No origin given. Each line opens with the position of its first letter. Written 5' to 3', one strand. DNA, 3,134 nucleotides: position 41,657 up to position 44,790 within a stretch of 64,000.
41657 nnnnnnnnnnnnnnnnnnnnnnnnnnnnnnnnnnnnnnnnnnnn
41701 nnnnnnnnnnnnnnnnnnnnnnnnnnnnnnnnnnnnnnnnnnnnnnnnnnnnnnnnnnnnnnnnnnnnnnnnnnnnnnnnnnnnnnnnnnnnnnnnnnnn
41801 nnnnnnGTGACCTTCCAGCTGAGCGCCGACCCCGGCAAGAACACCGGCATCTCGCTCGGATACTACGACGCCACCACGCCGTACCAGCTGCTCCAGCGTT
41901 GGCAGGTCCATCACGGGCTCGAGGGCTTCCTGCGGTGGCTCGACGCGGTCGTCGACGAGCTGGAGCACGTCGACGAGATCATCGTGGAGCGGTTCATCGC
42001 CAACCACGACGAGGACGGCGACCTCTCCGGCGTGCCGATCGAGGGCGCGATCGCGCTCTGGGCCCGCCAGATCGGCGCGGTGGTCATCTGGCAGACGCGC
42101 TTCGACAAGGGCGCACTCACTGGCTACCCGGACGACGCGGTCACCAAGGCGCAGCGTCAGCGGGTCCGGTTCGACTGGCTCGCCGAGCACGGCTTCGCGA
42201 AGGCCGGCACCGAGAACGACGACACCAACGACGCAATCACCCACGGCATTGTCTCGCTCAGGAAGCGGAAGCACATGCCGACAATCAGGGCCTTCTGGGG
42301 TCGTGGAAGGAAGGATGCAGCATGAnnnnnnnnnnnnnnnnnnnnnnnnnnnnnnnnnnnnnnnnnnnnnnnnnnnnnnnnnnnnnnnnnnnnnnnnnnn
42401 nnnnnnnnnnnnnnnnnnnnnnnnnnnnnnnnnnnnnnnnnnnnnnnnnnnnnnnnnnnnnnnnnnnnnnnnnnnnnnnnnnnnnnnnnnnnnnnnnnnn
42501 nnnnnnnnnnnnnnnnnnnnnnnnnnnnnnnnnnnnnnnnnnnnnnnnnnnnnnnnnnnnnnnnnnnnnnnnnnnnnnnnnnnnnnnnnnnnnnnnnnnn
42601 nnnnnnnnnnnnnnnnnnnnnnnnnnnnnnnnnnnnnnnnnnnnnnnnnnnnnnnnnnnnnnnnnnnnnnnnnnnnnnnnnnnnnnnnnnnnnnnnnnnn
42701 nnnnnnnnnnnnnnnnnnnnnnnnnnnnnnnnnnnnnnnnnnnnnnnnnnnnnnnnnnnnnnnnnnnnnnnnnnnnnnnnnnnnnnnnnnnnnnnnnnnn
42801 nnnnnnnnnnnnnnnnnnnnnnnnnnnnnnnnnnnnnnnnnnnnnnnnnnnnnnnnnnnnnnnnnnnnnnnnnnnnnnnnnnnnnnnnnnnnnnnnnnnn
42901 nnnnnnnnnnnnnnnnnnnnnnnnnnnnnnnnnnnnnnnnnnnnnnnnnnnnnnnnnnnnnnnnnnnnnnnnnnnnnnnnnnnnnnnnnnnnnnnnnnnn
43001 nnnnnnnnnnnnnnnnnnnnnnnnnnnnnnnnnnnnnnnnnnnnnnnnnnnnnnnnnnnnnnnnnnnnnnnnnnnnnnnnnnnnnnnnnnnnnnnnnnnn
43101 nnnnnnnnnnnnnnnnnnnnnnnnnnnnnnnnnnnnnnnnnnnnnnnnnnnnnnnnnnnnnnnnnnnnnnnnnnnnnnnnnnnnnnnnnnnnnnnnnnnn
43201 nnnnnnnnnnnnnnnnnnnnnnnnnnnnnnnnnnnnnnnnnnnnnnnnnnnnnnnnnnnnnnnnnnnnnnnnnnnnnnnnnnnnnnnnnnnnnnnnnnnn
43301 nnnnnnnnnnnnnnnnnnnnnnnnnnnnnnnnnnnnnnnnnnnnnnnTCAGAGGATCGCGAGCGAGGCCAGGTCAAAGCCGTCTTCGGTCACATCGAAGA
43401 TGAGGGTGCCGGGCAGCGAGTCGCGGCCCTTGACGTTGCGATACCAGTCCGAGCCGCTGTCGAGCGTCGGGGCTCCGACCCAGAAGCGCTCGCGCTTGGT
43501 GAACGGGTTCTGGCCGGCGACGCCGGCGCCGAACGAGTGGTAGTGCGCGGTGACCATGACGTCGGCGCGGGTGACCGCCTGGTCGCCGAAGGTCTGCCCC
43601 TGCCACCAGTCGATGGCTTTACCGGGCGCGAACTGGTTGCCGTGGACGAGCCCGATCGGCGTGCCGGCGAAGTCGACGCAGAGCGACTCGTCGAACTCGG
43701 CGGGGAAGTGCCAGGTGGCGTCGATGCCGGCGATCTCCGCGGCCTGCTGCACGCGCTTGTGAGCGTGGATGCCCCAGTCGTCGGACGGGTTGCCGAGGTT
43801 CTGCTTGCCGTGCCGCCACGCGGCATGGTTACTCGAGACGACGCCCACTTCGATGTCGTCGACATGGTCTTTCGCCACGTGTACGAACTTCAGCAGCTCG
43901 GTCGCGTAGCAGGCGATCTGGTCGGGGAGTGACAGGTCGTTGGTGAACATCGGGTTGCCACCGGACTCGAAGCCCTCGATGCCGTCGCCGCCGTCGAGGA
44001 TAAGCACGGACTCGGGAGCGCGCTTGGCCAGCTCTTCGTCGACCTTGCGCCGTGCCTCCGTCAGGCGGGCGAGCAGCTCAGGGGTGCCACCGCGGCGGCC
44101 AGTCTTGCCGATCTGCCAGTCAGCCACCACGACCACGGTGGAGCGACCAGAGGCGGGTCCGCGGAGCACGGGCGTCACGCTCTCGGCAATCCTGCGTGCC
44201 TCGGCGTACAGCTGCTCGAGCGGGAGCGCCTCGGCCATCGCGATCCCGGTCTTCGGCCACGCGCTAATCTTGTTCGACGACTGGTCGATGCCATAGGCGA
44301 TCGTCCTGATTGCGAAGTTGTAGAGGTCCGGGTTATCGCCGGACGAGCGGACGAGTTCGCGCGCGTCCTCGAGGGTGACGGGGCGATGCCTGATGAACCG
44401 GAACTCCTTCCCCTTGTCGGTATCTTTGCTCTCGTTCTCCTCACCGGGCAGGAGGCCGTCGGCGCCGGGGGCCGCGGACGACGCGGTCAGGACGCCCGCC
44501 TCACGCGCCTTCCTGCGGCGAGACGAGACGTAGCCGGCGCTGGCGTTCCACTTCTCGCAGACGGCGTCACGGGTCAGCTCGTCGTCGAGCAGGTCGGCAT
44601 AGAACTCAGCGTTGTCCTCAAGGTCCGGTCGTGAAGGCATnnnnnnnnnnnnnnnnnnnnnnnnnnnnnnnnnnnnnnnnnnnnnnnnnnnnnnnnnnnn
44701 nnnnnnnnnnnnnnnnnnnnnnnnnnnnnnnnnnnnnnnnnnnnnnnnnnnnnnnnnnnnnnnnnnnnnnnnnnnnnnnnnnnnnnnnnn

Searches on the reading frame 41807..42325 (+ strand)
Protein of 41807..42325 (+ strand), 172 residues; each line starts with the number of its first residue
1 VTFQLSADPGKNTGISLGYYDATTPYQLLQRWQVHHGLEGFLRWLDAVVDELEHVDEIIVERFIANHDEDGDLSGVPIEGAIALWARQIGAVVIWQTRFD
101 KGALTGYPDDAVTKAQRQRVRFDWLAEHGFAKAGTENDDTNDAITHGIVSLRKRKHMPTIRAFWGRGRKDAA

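Call 21: search_protein_families(library=pfam, max_evalue=1, proteins=[window:41807-42325:+])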
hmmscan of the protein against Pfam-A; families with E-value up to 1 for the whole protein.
window:41807-42325:+ (172 aa): 1 family
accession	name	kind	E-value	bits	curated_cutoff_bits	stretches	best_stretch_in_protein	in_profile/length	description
PF10671.14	TcpQ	-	0.09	13.3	27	1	74-97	7-30/80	Toxin co-regulated pilus biosynthesis protein Q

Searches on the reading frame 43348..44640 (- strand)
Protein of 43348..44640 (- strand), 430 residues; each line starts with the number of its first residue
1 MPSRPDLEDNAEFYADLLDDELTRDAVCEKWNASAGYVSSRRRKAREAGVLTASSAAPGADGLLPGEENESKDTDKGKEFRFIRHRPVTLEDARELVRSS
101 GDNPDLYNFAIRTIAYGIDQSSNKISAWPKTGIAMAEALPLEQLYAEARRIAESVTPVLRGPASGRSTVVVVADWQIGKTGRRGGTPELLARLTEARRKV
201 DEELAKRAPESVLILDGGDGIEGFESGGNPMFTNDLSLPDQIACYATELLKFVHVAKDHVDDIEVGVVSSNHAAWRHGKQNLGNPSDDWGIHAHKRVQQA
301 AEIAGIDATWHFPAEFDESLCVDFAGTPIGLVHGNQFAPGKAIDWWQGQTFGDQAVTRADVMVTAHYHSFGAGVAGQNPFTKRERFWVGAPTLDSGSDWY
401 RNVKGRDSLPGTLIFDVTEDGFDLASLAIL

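Call 21: search_protein_families(library=pfam, max_evalue=1, proteins=[window:43348-44640:-])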
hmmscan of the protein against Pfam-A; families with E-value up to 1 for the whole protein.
window:43348-44640:- (430 aa): 0 families

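Call 47: search_protein_families(library=ncbifam, max_evalue=0.001, proteins=[window:43348-44640:-])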
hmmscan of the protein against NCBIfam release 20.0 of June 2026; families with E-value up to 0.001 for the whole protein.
window:43348-44640:- (430 aa): 0 families

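Call 50: search_protein_families(library=phrogs, max_evalue=0.001, proteins=[window:43348-44640:-])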
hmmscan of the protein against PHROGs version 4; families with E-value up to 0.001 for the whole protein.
window:43348-44640:- (430 aa): 1 family
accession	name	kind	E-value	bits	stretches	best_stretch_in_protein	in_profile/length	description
phrog_284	-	DNA, RNA and nucleotide metabolism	1.3e-45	157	1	161-422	125-385/398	exonuclease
